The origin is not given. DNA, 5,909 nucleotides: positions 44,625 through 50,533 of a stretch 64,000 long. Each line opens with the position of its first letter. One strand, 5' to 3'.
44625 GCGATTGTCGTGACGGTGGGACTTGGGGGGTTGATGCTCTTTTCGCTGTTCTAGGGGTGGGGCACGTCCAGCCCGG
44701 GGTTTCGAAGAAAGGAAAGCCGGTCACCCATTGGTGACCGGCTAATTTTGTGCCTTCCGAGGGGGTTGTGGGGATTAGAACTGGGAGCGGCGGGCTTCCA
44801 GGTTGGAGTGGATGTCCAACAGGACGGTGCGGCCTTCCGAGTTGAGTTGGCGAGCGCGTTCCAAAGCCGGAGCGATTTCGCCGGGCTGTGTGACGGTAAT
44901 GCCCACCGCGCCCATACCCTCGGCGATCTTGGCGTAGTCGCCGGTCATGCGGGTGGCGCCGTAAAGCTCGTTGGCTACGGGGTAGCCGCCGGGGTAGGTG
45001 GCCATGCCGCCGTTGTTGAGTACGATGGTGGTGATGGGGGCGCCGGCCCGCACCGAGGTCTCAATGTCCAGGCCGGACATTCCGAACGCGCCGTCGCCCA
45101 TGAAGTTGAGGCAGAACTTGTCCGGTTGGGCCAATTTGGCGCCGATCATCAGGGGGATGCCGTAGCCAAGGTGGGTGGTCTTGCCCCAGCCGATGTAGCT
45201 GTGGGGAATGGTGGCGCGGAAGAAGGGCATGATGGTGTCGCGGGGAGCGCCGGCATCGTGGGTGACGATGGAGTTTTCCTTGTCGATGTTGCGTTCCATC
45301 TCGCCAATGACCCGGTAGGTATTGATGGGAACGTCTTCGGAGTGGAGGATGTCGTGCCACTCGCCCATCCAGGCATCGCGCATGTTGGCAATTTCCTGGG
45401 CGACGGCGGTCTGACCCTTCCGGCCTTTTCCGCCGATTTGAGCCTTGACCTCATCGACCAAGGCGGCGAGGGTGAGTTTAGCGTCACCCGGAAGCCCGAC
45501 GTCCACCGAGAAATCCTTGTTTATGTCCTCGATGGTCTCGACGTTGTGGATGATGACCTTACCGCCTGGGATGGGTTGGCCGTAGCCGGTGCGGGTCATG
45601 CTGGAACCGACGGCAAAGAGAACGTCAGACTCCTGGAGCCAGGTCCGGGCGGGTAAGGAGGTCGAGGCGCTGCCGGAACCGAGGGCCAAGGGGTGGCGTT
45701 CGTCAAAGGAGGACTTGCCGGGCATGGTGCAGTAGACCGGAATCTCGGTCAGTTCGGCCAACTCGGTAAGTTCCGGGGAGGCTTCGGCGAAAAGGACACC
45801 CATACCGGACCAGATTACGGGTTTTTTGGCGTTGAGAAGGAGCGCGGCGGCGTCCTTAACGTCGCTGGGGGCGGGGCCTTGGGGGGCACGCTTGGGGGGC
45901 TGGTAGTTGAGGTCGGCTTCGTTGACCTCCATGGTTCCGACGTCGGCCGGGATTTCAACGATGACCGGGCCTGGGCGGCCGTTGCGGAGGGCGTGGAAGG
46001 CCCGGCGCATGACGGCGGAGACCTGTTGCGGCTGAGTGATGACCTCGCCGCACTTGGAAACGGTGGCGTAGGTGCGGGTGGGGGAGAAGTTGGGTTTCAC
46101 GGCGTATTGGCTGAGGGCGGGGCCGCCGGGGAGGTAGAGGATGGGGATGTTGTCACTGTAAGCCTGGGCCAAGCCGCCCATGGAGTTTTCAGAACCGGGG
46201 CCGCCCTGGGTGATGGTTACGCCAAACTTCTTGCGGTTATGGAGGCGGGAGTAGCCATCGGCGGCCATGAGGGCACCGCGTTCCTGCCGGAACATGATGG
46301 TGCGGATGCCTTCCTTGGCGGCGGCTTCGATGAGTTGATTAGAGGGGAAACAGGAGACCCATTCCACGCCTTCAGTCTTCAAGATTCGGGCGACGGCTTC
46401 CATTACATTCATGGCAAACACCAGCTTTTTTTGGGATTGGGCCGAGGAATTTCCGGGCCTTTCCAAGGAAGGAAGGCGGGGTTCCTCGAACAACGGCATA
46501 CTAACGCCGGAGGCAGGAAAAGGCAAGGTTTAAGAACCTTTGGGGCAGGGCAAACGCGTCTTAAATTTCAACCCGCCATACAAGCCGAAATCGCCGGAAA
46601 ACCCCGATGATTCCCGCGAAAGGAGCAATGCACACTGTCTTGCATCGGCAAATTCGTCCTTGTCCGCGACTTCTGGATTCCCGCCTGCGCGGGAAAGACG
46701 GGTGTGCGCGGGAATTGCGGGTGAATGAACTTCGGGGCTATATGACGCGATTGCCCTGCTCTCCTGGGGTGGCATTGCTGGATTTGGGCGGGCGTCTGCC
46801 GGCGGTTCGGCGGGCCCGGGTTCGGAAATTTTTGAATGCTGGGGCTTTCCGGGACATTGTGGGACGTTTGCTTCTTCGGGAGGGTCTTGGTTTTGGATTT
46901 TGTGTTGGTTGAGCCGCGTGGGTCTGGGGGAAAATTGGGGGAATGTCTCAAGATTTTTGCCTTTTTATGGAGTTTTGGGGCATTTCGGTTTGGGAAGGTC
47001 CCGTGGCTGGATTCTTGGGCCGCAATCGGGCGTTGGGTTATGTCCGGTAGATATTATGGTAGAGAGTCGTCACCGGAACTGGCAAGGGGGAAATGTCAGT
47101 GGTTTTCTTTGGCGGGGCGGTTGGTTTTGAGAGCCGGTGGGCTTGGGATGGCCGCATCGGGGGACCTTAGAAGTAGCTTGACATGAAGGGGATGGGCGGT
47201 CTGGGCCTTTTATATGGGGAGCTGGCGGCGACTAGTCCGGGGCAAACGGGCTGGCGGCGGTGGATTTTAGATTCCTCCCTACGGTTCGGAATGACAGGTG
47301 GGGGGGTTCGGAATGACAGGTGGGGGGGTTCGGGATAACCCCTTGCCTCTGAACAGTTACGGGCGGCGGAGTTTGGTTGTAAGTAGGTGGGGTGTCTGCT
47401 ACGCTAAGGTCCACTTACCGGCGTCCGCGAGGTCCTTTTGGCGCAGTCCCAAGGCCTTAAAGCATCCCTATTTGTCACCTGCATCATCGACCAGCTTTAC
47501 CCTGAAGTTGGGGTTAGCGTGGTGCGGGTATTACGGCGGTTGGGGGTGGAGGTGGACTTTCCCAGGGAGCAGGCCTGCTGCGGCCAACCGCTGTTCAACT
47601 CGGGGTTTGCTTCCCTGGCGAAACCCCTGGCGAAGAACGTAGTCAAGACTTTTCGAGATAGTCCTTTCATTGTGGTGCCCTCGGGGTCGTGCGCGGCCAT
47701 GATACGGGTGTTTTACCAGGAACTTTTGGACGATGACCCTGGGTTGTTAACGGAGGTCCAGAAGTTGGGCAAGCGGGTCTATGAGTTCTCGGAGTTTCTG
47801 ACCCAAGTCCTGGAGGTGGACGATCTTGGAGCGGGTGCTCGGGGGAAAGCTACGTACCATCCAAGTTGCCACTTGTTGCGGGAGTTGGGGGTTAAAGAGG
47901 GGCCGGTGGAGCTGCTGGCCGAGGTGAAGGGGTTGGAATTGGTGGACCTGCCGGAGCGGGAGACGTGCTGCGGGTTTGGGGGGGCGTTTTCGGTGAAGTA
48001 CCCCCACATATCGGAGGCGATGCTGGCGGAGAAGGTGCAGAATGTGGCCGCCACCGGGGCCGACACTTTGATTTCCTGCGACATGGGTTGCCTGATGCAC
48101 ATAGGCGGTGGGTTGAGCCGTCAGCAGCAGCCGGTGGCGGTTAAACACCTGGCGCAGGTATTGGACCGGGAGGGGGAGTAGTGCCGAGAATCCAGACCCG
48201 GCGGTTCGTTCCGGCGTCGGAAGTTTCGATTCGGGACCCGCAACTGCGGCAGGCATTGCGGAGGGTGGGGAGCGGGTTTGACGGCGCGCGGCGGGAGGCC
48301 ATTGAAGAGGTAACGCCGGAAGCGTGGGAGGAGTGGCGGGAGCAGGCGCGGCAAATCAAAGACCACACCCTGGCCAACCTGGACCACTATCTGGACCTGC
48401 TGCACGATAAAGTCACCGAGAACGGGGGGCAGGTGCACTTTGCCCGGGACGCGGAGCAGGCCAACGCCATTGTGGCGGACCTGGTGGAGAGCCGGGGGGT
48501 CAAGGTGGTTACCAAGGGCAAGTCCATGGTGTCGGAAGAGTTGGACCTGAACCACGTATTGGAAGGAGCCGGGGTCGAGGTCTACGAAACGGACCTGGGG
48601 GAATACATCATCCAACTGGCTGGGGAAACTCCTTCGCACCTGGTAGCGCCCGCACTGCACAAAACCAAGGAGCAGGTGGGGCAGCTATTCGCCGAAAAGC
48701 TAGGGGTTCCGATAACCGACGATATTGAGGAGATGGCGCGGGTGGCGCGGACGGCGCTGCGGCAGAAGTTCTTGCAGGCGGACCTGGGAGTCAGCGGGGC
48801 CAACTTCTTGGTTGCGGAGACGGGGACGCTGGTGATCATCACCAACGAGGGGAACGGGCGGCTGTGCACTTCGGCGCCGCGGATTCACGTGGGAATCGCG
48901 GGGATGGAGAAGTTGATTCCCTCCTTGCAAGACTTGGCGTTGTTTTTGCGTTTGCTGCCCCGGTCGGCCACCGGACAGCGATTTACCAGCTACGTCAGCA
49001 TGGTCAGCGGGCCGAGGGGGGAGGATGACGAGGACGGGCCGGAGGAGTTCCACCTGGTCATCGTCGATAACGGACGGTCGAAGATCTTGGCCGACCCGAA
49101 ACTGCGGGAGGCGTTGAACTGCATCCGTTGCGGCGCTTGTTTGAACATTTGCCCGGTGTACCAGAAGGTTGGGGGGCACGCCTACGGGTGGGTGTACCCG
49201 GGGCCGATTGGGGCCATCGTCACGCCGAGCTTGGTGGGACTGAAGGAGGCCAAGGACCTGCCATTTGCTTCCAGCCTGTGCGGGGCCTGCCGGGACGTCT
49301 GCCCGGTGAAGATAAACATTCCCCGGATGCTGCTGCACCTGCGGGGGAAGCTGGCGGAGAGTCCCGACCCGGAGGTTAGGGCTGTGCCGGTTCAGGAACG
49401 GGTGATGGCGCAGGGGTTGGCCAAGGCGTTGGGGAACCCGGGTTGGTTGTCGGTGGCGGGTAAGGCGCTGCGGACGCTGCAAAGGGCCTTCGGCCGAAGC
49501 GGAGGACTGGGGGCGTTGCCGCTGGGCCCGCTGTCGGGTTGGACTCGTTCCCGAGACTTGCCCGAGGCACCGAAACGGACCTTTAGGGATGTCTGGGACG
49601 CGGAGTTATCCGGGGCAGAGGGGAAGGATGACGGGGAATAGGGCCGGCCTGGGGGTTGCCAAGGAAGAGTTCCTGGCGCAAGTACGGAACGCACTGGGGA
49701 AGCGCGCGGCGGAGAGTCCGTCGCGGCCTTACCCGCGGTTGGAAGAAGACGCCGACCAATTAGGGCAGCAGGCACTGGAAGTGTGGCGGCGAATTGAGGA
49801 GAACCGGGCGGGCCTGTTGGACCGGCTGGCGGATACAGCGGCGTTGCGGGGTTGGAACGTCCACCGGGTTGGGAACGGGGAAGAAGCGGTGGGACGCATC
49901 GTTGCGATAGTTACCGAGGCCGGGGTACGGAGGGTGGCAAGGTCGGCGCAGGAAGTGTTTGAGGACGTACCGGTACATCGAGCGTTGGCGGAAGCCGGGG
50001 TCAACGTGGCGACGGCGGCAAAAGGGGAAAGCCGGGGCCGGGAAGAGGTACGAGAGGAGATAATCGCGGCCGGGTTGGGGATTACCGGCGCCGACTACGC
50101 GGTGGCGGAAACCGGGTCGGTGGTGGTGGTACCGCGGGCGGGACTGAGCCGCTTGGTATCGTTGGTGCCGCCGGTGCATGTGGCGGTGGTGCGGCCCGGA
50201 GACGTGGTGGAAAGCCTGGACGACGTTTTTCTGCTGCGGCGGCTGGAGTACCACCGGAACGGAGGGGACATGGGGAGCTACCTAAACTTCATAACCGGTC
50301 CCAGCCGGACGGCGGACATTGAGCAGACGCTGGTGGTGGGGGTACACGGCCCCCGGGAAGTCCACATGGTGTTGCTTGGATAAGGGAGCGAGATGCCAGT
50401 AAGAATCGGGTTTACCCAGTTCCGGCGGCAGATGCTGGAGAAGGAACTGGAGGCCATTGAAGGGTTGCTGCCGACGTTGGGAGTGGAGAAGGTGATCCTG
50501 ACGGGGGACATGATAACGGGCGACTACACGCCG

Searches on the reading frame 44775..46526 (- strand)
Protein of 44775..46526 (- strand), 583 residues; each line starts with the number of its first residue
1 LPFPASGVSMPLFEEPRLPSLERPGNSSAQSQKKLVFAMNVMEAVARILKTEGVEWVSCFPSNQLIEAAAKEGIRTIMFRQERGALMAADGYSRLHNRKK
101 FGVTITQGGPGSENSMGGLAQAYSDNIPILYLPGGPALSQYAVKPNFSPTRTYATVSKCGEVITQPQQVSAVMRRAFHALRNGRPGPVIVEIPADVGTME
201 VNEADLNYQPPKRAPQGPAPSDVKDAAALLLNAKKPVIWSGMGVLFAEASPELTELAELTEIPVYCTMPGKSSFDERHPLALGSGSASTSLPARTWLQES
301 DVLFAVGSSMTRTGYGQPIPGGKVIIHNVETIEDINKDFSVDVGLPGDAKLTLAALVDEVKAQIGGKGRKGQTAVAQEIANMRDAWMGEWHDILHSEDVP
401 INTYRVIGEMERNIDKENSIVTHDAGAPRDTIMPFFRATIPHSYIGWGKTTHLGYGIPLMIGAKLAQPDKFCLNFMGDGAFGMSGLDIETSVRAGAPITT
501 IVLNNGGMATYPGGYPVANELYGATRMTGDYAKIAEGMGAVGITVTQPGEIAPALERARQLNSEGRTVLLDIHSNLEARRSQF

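Call 59: search_protein_families(library=pfam, proteins=[window:44775-46526:-], max_evalue=0.00001)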
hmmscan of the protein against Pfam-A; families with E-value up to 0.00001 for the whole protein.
window:44775-46526:- (583 aa): 3 families
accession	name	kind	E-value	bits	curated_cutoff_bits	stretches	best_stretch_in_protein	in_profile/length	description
PF00205.28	TPP_enzyme_M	-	1.7e-28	99.5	30.4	1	223-356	1-137/137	Thiamine pyrophosphate enzyme, central domain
PF02775.26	TPP_enzyme_C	-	2.6e-28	99.1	21.9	1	425-571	2-150/151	Thiamine pyrophosphate enzyme, C-terminal TPP binding domain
PF02776.23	TPP_enzyme_N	-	2.2e-22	79.5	26.8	1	39-141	1-105/119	Thiamine pyrophosphate enzyme, N-terminal TPP binding domain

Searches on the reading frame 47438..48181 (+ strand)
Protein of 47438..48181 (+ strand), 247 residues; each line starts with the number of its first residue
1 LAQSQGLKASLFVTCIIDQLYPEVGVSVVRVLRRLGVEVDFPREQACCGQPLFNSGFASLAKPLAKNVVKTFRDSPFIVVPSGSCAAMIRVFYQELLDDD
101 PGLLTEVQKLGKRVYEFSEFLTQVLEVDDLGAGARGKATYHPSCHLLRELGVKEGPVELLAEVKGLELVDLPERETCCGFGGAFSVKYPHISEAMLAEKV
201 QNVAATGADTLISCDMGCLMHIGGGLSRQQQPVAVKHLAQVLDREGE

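Call 59: search_protein_families(library=pfam, proteins=[window:47438-48181:+], max_evalue=0.00001)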
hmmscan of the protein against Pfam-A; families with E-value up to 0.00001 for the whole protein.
window:47438-48181:+ (247 aa): 1 family
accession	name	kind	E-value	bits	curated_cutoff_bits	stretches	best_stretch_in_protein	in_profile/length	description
PF02754.22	CCG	-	2e-37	127.6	20.6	2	139-222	2-84/85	Cysteine-rich domain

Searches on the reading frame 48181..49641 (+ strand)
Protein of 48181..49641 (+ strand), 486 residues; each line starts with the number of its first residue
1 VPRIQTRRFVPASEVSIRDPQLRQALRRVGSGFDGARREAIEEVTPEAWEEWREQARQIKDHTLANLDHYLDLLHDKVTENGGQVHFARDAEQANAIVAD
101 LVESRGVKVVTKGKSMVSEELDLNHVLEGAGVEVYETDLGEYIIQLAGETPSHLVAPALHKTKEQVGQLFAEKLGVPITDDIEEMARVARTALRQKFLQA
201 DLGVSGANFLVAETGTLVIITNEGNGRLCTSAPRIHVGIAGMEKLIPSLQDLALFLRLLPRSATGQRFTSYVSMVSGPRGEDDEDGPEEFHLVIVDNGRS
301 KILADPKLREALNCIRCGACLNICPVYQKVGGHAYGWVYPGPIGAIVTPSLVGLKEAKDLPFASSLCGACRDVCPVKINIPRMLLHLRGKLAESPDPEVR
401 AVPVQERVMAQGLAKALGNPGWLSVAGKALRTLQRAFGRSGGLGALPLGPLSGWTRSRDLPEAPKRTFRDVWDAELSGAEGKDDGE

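Call 59: search_protein_families(library=pfam, proteins=[window:48181-49641:+], max_evalue=0.00001)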
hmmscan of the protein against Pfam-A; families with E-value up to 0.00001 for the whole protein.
window:48181-49641:+ (486 aa): 6 families
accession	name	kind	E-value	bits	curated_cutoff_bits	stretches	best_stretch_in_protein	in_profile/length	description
PF02589.21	LUD_dom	-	2.7e-51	174.4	22.6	1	74-295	4-189/189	LUD domain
PF13183.11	Fer4_8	-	3e-13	50.6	27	1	311-378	2-68/68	4Fe-4S dicluster domain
PF11870.13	LutB_C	-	4.7e-06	27.3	26.8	0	403-474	24-85/88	Lactate utilisation protein B, C-terminal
PF13237.11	Fer4_10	-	5.4e-06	26.7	25.5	0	311-326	6-21/53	4Fe-4S dicluster domain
PF13534.11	Fer4_17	-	5.7e-06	27.2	22.2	0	313-378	1-60/61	4Fe-4S dicluster domain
PF13187.11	Fer4_9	-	6e-06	26.6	27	0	303-326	26-49/52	4Fe-4S dicluster domain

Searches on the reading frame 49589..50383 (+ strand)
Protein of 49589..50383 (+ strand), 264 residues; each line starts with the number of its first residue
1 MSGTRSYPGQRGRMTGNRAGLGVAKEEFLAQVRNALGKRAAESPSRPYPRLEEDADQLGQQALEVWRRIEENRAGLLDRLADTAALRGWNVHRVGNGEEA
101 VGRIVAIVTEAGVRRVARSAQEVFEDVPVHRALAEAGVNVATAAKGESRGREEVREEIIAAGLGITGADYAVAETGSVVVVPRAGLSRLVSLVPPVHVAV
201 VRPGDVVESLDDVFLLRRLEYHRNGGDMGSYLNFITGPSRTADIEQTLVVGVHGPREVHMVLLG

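Call 59: search_protein_families(library=pfam, proteins=[window:49589-50383:+], max_evalue=0.00001)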
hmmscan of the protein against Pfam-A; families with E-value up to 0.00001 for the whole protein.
window:49589-50383:+ (264 aa): 1 family
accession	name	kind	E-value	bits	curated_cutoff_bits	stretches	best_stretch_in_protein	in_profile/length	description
PF02589.21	LUD_dom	-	2.8e-38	132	22.6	1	78-263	2-189/189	LUD domain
